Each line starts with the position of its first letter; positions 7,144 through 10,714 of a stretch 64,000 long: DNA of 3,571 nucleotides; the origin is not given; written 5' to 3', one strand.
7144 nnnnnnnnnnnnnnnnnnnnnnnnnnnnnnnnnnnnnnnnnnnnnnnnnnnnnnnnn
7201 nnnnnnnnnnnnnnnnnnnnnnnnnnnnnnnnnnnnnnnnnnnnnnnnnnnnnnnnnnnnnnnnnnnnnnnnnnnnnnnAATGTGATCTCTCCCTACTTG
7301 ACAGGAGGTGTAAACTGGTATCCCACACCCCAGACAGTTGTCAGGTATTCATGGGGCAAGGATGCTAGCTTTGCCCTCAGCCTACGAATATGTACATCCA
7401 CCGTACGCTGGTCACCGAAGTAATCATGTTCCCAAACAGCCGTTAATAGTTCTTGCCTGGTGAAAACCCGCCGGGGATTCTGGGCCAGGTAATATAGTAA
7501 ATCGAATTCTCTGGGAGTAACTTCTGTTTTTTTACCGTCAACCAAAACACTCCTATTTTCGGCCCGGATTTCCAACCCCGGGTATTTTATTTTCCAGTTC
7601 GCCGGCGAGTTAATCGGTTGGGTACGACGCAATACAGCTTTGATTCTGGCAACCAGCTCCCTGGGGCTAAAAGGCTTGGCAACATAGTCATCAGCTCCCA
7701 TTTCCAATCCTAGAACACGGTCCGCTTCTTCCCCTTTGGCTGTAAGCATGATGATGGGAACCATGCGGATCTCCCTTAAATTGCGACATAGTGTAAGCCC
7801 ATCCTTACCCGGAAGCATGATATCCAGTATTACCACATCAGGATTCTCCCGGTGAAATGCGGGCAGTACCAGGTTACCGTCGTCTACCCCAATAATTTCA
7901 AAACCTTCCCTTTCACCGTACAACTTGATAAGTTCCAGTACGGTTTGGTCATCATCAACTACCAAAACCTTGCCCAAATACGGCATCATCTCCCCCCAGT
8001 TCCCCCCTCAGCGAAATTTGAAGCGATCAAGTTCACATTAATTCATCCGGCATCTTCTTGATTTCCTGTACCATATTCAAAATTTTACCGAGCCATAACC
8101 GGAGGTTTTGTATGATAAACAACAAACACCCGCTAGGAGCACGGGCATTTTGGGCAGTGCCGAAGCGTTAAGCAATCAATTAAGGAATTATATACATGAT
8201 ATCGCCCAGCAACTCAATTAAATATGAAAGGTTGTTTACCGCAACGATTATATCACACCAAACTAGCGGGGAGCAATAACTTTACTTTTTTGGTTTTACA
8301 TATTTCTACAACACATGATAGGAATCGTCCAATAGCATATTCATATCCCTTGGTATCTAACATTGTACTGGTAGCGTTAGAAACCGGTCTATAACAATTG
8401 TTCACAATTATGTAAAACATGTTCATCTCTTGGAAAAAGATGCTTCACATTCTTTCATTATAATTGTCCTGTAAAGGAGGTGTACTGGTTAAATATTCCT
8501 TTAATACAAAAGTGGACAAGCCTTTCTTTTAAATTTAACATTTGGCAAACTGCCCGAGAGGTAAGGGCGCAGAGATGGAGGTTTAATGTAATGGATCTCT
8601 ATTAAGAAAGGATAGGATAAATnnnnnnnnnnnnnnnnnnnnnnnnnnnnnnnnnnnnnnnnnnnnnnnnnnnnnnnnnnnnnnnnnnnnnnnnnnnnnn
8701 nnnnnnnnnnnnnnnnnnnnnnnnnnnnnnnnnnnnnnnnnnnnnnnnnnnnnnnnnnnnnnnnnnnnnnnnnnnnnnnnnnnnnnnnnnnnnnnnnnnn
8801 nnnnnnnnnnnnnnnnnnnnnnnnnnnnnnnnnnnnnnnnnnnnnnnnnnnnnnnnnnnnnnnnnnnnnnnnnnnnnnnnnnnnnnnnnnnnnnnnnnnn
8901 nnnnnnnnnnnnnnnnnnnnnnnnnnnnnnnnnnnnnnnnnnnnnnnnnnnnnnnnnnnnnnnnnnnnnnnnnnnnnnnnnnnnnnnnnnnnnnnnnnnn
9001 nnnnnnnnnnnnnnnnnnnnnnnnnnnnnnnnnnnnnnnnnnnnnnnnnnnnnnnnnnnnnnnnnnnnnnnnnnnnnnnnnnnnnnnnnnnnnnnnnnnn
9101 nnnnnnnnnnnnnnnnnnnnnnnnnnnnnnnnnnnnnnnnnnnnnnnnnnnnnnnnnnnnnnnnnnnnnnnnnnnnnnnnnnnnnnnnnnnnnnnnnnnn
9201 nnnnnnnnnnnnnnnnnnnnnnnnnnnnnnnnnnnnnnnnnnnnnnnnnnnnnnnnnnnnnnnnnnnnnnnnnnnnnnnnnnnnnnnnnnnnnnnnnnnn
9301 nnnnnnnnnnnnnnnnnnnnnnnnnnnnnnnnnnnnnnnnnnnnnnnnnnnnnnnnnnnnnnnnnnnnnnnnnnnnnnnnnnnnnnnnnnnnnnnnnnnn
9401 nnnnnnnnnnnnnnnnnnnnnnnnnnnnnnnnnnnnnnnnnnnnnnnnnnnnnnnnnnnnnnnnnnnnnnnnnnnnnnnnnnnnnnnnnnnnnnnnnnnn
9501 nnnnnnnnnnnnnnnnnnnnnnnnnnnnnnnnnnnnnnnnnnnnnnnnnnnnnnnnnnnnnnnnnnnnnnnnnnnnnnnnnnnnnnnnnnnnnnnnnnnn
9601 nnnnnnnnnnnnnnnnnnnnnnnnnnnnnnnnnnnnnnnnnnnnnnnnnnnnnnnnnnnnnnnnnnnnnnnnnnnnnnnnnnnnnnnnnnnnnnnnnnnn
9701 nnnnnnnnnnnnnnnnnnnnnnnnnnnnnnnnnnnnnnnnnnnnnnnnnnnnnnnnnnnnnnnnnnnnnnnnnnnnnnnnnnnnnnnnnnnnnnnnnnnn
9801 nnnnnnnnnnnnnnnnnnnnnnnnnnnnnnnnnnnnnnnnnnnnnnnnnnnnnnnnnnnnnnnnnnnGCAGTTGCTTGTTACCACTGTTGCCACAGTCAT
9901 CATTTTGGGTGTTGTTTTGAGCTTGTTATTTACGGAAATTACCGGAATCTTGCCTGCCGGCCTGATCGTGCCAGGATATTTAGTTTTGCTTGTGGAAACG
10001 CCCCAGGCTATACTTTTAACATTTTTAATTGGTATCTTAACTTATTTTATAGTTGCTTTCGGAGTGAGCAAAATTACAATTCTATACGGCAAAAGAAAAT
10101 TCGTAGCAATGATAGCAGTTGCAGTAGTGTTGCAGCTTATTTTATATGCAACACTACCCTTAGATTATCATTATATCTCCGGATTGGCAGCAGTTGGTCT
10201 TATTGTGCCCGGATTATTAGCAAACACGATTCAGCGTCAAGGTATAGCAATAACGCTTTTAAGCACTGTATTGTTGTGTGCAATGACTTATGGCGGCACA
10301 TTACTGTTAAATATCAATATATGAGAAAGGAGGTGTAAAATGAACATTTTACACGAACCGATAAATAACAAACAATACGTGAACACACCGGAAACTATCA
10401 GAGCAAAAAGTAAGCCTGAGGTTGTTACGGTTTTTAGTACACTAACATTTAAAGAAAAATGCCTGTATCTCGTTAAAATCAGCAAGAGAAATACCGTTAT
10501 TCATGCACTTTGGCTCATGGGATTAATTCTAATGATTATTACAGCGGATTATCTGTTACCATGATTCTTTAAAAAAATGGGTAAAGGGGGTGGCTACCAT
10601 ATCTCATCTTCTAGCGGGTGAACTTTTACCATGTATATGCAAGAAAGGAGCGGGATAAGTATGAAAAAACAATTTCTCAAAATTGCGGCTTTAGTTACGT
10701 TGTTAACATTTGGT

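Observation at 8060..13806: AT-rich accessory island encoding a pgsA-less poly-gamma-glutamate system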

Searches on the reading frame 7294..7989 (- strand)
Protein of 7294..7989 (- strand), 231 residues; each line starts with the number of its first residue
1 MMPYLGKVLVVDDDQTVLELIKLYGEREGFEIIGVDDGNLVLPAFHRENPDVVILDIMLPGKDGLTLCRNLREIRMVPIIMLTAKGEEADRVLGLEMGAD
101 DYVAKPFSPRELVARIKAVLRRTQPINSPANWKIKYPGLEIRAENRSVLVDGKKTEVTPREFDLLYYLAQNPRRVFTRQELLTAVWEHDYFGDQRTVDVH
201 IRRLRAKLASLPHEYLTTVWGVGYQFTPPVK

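Call 3: search_protein_families(library=pfam, proteins=[window:7294-7989:-], max_evalue=0.01)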
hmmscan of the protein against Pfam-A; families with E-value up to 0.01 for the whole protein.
window:7294-7989:- (231 aa): 2 families
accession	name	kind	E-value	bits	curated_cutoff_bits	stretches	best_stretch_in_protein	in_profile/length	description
PF00072.30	Response_reg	-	2.1e-29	102.3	30.2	1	8-117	1-111/111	Response regulator receiver domain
PF00486.34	Trans_reg_C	-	2.5e-28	98.4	26.2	1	152-226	1-77/77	Transcriptional regulatory protein, C terminal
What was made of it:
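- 7294..7989 (-): OmpR-type response regulator of the cassette (231 aa), divergent from pgsB. Response_reg plus Trans_reg_C (call 3).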

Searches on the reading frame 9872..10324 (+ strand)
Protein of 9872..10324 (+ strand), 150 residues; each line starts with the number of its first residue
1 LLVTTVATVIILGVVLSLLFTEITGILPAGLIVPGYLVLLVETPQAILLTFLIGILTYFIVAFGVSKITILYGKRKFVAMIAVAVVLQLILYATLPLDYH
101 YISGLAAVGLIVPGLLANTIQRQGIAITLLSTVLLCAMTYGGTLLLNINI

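Call 3: search_protein_families(library=pfam, proteins=[window:9872-10324:+], max_evalue=0.01)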
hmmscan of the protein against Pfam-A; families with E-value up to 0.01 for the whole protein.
window:9872-10324:+ (150 aa): 1 family
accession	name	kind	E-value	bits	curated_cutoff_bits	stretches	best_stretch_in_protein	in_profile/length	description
PF14102.11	Caps_synth_CapC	-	1.6e-33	116.1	27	1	12-128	1-118/119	Capsule biosynthesis CapC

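Call 4: search_protein_families(library=ncbifam, proteins=[window:9872-10324:+], max_evalue=0.01)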
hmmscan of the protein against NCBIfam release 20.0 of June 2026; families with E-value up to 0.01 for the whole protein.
window:9872-10324:+ (150 aa): 1 family
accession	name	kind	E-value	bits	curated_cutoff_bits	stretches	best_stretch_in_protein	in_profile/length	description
TIGR04011.1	poly_gGlu_PgsC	equivalog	1.8e-39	135.1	96.45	1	10-139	1-131/132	poly-gamma-glutamate biosynthesis protein PgsC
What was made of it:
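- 9872..10324 (+): pgsC, the membrane subunit (150 aa). TIGR04011, 135 bits; PF14102, E 1.6e-33 (calls 3, 4).
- Checked: pgsC, 9872-10324 (+): TIGR04011, 135 bits; PF14102 (calls 3, 4).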

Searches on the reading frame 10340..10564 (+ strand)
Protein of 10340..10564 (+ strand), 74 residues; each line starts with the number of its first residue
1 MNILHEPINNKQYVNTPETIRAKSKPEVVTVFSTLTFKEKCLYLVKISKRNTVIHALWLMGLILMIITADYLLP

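Call 3: search_protein_families(library=pfam, proteins=[window:10340-10564:+], max_evalue=0.01)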
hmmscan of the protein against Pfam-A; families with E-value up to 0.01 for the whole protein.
window:10340-10564:+ (74 aa): 0 families

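Call 4: search_protein_families(library=ncbifam, proteins=[window:10340-10564:+], max_evalue=0.01)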
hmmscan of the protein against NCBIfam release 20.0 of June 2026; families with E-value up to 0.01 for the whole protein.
window:10340-10564:+ (74 aa): 0 families
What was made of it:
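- Checked: 74-aa ORF, 10340-10564 (+): no Pfam or NCBIfam hit (calls 3, 4).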

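Call 35: find_homologous_proteins(query=window:10340-10564:+, max_evalue=0.01)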
Query window:10340-10564:+ (74 aa): 3 proteins with E <= 0.01 among 3 candidates.
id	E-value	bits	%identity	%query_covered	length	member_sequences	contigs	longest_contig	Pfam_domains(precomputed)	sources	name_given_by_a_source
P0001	3.9e-41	155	100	100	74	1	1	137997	-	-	-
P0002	2.0e-35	137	90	99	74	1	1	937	-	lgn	-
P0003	1.4e-21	93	72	91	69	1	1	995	-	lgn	-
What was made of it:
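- Tried and rejected: Only 3 hits came back (call 35), because the ORF is mostly not called by annotators.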
